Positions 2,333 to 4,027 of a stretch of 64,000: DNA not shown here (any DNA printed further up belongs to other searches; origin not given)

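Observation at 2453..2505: G10 tract in the first codons puts a surface-protein gene out of frame: candidate slipped-strand phase-variable locus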

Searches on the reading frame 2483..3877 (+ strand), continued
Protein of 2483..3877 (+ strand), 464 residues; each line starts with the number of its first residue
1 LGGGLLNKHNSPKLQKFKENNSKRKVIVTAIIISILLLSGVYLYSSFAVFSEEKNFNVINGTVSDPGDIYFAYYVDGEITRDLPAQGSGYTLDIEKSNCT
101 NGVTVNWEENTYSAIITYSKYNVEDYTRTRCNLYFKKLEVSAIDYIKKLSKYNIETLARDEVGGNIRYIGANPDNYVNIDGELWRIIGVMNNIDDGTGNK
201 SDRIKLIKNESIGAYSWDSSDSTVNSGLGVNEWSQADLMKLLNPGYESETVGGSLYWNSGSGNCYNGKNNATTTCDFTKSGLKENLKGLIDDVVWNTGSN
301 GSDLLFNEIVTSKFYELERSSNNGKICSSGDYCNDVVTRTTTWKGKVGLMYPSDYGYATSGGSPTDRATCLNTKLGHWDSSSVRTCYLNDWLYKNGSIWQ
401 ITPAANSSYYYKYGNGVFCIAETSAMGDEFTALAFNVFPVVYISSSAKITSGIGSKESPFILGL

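Call 48: fold_search(model_id=the predicted structure, library=pdb)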
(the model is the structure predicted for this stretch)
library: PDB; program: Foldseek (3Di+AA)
matches with E <= 10: 105; with E <= 0.001: 0
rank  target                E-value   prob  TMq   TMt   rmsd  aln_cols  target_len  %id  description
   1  1egg_B                1.7e+00  0.13  0.08  0.23   9.9        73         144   10  STRUCTURE OF A C-TYPE CARBOHYDRATE-RECOGNITION DOMAIN (CRD-4) FROM THE MACROPHAGE MANNOSE RECEPTOR (released 2000-08-30)
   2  5ao6_B                1.7e+00  0.01  0.10  0.11  23.6       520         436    9  Endo180 D1-4, trigonal form (released 2015-10-28)
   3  8xfx_B                1.8e+00  0.02  0.08  0.08  15.2       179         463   13  Archaeal exosome subcomplex (Rrp41-Rrp42) (released 2024-10-23)
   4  5ew6_A                2.1e+00  0.01  0.10  0.10  25.8       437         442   10  Structure of ligand binding region of uPARAP at pH 7.4 without calcium (released 2016-08-10)
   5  1egi_B                2.6e+00  0.12  0.08  0.25   9.4        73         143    7  STRUCTURE OF A C-TYPE CARBOHYDRATE-RECOGNITION DOMAIN (CRD-4) FROM THE MACROPHAGE MANNOSE RECEPTOR (released 2000-08-30)
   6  7r8h_A                2.6e+00  0.01  0.10  0.07  20.2       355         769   10  Crystal structure of Pseudooceanicola lipolyticus Argonaute bound to 5' p guide DNA (released 2022-07-06)
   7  7r8j_A                2.7e+00  0.02  0.08  0.05  16.0       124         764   15  Crystal structure of Pseudooceanicola lipolyticus Argonaute bound to 5' p guide DNA in the presence of Mg2+ (released 2022-07-06)
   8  9w61_B                2.9e+00  0.01  0.05  0.06  11.5        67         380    9  Butyryl CoA dehydrogenase with FAD (released 2025-11-26)
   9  1iz6_C                3.1e+00  0.06  0.06  0.17   4.9        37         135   27  Crystal Structure of Translation Initiation Factor 5A from Pyrococcus Horikoshii (released 2003-01-28)
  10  7r8f                  3.1e+00  0.02  0.08  0.05  16.2       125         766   10  Crystal structure of Pseudooceanicola lipolyticus Argonaute (released 2022-07-06)
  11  4qky                  3.1e+00  0.02  0.09  0.09  12.2       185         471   11  Crystal Structure Analysis of the Membrane Transporter FhaC (released 2014-10-22)
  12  3wh2                  3.2e+00  0.09  0.08  0.25   6.2        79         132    8  Human Mincle in complex with citrate (released 2013-10-23)
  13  8d05                  3.2e+00  0.07  0.06  0.34   6.4        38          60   16  Hallucinated C2 protein assembly HALC2_065 (released 2022-09-28)
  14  3wh3                  3.6e+00  0.08  0.08  0.26   6.1        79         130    8  human Mincle, ligand free form (released 2013-10-23)
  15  4v6a_AV               3.9e+00  0.08  0.07  0.15   7.1        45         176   24  Structure of EF-P bound to the 70S ribosome. (released 2014-07-09)
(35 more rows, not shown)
